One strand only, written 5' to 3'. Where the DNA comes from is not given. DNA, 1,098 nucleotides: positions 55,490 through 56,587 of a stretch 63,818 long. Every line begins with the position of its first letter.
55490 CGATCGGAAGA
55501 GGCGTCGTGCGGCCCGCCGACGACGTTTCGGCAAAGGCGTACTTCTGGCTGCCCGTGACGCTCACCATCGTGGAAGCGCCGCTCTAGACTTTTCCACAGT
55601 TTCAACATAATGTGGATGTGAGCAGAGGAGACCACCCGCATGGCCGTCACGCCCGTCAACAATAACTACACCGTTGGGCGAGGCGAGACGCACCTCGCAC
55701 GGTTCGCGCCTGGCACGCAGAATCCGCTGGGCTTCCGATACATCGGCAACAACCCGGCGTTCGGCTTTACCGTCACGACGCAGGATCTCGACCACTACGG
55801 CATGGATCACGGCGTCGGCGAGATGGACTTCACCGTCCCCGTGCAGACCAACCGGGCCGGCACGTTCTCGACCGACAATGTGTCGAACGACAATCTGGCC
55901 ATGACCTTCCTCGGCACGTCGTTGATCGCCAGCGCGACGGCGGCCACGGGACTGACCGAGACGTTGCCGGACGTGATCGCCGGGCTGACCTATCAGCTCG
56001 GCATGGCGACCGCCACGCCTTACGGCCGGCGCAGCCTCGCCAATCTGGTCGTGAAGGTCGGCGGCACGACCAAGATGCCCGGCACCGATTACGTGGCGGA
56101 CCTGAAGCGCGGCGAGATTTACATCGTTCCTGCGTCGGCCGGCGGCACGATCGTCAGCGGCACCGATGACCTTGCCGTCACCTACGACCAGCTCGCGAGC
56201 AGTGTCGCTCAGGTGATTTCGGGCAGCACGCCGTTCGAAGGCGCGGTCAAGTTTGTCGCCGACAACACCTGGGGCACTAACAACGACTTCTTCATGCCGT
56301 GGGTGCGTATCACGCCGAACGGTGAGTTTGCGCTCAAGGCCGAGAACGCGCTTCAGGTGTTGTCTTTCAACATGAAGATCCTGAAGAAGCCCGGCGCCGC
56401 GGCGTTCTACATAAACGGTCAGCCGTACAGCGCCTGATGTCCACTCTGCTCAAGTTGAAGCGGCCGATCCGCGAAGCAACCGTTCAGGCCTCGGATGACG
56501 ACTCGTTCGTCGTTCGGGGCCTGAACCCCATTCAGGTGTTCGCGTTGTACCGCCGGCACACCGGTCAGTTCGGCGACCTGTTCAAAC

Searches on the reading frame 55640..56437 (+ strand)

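Call 39: search_protein_families(library=phrogs, proteins=[window:55640-56437:+], max_evalue=0.001)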
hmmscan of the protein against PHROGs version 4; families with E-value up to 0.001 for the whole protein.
window:55640-56437:+ (265 aa): 1 family
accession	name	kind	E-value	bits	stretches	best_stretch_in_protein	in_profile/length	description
phrog_807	-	tail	3.7e-52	178.3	1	7-254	4-241/256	major tail protein with Ig-like domain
